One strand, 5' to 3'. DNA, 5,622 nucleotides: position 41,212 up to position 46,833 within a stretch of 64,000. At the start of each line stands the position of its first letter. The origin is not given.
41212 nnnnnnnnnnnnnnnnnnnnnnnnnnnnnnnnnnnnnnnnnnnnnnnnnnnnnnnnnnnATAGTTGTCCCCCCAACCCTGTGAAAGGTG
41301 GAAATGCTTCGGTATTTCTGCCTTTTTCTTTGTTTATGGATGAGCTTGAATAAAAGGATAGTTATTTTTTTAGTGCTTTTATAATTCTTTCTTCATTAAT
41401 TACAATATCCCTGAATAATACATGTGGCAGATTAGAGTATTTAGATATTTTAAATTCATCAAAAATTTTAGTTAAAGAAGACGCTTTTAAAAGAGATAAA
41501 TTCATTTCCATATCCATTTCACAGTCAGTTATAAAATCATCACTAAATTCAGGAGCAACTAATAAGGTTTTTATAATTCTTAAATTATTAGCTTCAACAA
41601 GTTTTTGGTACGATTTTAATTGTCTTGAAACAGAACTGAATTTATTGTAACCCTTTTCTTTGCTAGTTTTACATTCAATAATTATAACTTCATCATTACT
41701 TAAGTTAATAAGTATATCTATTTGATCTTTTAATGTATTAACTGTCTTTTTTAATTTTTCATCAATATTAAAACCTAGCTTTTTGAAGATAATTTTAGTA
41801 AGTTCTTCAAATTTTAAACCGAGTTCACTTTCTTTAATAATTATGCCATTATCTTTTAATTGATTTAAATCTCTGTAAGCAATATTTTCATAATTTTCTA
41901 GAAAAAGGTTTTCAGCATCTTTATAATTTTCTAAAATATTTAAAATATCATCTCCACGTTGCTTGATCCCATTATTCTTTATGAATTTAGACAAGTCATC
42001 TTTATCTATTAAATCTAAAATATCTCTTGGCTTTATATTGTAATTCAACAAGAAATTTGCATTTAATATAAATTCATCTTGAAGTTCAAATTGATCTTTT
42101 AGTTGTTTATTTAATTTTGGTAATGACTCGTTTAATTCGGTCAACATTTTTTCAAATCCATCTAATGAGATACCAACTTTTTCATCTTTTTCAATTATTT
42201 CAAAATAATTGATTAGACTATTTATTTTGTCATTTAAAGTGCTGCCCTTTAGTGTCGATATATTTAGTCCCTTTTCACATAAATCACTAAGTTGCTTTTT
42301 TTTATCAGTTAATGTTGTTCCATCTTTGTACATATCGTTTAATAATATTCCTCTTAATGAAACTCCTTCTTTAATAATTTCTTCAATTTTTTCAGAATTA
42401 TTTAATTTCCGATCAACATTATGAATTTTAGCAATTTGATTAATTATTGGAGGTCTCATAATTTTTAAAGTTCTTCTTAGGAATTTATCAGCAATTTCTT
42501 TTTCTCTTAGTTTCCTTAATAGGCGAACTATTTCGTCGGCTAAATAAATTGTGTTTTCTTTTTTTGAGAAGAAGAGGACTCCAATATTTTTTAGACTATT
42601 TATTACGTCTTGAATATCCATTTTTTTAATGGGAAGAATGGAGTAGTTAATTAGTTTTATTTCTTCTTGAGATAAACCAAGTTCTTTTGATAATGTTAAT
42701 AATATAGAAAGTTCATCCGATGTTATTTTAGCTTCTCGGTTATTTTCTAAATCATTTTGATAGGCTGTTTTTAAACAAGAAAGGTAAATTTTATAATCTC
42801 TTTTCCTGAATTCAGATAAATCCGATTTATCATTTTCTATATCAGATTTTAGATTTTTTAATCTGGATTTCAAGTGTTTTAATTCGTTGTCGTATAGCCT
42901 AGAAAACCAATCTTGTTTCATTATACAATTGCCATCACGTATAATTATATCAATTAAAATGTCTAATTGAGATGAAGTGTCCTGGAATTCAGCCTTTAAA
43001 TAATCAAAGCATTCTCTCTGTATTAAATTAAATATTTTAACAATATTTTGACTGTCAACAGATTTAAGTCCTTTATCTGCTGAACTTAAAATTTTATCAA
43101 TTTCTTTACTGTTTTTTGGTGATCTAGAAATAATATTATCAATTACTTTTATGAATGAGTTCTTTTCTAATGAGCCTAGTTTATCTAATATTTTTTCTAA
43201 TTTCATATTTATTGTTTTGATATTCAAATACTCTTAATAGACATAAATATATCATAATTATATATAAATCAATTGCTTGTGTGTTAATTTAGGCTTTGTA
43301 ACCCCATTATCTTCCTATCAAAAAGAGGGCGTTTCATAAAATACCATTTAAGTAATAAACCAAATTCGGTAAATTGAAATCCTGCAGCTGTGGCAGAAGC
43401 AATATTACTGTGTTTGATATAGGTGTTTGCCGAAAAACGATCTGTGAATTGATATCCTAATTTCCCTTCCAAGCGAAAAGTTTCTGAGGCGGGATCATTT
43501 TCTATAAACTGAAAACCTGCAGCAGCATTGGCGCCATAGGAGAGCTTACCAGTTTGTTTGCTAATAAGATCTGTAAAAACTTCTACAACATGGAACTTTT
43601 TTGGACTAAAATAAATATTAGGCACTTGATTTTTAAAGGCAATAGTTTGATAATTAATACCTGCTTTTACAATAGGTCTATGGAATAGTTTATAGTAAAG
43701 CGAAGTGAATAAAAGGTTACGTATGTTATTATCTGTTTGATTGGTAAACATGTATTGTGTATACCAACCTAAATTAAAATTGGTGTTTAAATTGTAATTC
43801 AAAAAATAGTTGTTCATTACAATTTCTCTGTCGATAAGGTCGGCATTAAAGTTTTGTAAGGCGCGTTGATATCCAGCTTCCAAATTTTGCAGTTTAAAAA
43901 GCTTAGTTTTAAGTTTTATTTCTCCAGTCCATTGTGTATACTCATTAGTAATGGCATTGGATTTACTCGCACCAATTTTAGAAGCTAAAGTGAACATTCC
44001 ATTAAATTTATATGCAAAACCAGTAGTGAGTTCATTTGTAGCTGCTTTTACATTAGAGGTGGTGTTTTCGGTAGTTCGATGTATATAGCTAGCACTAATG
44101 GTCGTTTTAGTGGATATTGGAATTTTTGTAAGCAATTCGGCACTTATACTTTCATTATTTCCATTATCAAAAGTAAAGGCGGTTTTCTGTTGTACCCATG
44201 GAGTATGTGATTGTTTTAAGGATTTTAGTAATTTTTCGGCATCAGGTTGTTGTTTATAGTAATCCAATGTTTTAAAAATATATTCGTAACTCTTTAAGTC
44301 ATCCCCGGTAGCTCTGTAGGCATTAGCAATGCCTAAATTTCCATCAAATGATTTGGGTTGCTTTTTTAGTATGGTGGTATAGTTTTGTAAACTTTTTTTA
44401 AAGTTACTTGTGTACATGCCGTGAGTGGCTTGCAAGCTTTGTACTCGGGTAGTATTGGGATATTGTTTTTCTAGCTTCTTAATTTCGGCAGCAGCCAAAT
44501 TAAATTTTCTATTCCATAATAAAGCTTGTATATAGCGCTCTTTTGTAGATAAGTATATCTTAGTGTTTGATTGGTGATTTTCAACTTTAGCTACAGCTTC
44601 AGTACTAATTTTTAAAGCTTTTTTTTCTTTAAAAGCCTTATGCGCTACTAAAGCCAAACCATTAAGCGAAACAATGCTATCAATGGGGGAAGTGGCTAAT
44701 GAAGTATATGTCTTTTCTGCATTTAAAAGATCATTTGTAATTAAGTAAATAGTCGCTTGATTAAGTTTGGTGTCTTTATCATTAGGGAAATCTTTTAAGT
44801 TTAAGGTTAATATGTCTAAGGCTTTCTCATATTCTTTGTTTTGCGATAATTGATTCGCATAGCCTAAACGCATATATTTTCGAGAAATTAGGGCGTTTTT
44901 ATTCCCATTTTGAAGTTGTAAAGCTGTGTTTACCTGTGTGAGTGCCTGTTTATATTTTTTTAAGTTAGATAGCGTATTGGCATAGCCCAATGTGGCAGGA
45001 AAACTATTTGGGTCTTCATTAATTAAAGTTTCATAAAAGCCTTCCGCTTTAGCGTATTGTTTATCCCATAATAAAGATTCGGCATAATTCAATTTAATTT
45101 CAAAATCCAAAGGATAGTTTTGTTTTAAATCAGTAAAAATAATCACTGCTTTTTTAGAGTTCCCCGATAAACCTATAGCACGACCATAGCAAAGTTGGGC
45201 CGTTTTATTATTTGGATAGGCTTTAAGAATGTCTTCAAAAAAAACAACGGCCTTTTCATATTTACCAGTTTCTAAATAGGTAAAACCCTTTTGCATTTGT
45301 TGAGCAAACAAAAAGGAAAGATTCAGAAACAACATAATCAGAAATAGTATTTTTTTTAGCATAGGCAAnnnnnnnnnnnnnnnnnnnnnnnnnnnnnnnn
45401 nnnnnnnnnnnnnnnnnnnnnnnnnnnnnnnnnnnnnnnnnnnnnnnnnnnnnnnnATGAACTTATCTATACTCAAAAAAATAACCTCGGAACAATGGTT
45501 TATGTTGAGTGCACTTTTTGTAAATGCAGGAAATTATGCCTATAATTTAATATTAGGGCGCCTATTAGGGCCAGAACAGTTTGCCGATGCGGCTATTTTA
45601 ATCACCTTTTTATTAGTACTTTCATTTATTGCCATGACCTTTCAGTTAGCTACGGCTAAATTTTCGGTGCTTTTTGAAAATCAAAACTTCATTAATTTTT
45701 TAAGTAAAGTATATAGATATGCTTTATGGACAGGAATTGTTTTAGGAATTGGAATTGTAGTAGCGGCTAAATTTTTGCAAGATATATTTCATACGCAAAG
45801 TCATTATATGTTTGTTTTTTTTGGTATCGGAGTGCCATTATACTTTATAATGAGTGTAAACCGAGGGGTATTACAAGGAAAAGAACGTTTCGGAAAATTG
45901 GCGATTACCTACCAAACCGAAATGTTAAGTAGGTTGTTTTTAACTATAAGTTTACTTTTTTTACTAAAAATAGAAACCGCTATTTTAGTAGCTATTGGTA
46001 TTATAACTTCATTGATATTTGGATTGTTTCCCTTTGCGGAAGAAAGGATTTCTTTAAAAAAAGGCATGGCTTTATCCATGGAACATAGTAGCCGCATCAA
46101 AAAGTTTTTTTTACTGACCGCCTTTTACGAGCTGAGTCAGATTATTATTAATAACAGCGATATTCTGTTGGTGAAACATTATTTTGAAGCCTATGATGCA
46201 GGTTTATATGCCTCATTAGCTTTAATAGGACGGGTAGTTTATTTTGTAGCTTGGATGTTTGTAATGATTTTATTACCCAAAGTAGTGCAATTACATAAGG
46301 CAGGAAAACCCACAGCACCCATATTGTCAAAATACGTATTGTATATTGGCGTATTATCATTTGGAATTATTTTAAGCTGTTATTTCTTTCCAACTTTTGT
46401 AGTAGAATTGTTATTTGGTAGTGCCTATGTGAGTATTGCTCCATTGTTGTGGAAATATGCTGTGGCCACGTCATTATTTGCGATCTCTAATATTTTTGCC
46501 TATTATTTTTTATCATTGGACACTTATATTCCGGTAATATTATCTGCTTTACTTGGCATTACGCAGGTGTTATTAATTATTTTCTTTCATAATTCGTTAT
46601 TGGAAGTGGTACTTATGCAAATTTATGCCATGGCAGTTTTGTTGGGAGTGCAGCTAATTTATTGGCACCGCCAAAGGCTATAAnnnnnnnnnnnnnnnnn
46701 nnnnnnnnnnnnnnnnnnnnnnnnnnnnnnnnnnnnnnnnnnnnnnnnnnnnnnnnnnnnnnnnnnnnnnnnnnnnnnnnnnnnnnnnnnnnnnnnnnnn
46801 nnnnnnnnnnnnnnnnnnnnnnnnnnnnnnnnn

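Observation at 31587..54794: Shared 21-bp-periodic operator at four promoters defines a putative LytTR regulon linking gas sensing to surface glycan and adhesin production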

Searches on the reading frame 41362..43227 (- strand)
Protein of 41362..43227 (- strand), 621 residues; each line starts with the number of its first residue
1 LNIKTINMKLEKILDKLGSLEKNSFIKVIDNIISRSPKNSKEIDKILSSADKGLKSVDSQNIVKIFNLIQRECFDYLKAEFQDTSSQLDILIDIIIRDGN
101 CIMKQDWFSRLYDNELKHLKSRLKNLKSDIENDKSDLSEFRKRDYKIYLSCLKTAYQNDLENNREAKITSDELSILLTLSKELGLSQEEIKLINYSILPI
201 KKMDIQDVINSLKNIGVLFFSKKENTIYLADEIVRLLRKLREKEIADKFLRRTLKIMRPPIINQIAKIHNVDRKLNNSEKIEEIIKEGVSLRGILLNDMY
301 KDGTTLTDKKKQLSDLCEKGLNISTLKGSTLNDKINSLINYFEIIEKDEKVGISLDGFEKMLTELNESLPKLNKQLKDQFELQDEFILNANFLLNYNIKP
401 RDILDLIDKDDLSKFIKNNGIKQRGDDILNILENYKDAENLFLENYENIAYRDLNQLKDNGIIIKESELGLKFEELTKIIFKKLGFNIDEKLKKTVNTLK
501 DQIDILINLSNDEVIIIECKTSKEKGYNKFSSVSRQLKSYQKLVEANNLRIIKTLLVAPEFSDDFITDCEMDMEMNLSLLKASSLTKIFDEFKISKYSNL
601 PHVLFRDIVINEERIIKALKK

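Call 7: search_protein_families(library=pfam, proteins=[window:41362-43227:-])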
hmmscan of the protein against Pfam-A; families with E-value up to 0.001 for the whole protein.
window:41362-43227:- (621 aa): 0 families

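Call 35: search_protein_families(library=ncbifam, proteins=[window:41362-43227:-], max_evalue=0.001)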
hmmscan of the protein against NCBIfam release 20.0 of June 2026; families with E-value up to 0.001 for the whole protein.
window:41362-43227:- (621 aa): 0 families

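Call 45: search_protein_families(library=pfam, proteins=[window:41362-43227:-], max_evalue=0.5)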
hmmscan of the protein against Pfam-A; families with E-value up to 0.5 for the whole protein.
window:41362-43227:- (621 aa): 1 family
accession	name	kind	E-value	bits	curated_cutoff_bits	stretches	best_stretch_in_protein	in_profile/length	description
PF04471.18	Mrr_cat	-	0.0025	18.3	21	1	471-525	7-60/115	Restriction endonuclease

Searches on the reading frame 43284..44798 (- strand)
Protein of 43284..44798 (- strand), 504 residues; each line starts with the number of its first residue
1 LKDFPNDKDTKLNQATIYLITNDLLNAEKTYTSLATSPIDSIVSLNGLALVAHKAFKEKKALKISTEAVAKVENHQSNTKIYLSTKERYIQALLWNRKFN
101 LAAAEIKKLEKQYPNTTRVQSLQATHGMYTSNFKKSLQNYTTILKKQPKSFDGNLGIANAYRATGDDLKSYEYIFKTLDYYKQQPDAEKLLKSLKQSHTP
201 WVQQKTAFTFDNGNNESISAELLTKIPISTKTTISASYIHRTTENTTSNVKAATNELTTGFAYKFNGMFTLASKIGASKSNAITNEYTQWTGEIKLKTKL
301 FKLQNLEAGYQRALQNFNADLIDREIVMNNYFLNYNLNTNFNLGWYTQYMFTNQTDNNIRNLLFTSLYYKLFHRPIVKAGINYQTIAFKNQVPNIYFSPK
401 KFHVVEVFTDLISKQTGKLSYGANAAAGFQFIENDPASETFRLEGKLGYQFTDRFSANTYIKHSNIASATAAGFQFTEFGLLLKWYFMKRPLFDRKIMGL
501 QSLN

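Call 45: search_protein_families(library=pfam, proteins=[window:43284-44798:-], max_evalue=0.5)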
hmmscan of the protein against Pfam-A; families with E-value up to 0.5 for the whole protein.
window:43284-44798:- (504 aa): 4 families
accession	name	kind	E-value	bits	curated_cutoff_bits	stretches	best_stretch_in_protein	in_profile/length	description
PF14559.12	TPR_19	-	7.2e-05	23.5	25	1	83-124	29-66/68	Tetratricopeptide repeat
PF07084.17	Spot_14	-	0.017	15.6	21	1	230-292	88-149/151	Thyroid hormone-inducible hepatic protein Spot 14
PF10677.15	DUF2490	-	0.027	14.6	29.8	0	330-390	6-66/186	Protein of unknown function (DUF2490)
PF13432.12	TPR_16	-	0.21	12.5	32.7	0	128-166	8-46/65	Tetratricopeptide repeat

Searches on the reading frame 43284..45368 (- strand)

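Call 7: search_protein_families(library=pfam, proteins=[window:43284-45368:-])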
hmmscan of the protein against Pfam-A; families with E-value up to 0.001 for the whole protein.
window:43284-45368:- (694 aa): 14 families
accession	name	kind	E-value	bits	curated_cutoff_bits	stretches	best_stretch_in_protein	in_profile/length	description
PF14559.12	TPR_19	-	1.2e-19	70.8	25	1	102-153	4-55/68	Tetratricopeptide repeat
PF13428.12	TPR_14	-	1e-14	54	23.5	0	24-63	4-43/44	Tetratricopeptide repeat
PF07719.23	TPR_2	-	1.2e-08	34.9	27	0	26-54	6-34/34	Tetratricopeptide repeat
PF13174.12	TPR_6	-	1.7e-08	35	26.3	0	26-53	5-32/33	Tetratricopeptide repeat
PF13431.12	TPR_17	-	2.2e-08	34.2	24.4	0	111-143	1-33/34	Tetratricopeptide repeat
PF13424.12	TPR_12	-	3.3e-08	34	30.1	0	126-187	5-68/77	Tetratricopeptide repeat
PF24575.1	TPR_Slam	-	1.1e-07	32.7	35.2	0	72-145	28-103/104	Surface lipoprotein assembly modifier, N-terminal TPR repeats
PF13432.12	TPR_16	-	1.8e-07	31.9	32.7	0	31-86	7-62/65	Tetratricopeptide repeat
PF23914.1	TPR_CcmH_CycH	-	3e-06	27.6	42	1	48-154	43-152/158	Cytochrome c-type biogenesis protein H TPR domain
PF25062.1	ARM_TT21_N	-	6.3e-05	23.3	40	0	29-142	108-221/222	Tetratricopeptide repeat protein 21 N-terminal ARM repeat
PF12895.13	ANAPC3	-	6.5e-05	23.6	27.2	0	95-145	29-78/82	Anaphase-promoting complex, cyclosome, subunit 3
PF13181.12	TPR_8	-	0.00029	21.2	25.7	0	25-54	5-34/34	Tetratricopeptide repeat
PF00515.34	TPR_1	-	0.00046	20.3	27.8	0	26-54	6-34/34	Tetratricopeptide repeat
PF16918.11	PknG_TPR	-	0.00049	19.4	27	0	32-146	105-218/340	Protein kinase G tetratricopeptide repeat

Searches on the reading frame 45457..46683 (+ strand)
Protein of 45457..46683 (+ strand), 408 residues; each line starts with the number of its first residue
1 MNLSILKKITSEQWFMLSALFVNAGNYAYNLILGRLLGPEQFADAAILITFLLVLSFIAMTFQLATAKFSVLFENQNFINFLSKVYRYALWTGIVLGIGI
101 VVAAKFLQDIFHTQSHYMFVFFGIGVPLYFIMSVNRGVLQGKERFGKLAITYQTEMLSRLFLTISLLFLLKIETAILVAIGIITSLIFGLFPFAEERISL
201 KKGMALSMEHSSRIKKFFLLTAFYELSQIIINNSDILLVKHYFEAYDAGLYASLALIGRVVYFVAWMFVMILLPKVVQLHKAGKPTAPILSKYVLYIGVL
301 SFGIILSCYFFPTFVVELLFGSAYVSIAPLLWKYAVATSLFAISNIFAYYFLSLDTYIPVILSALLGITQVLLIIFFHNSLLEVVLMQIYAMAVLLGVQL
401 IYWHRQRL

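Call 7: search_protein_families(library=pfam, proteins=[window:45457-46683:+])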
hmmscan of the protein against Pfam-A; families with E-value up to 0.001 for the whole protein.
window:45457-46683:+ (408 aa): 1 family
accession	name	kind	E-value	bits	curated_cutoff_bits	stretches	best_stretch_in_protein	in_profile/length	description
PF01943.22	Polysacc_synt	-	3.8e-05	23.7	28.2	1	14-279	7-273/274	Polysaccharide biosynthesis protein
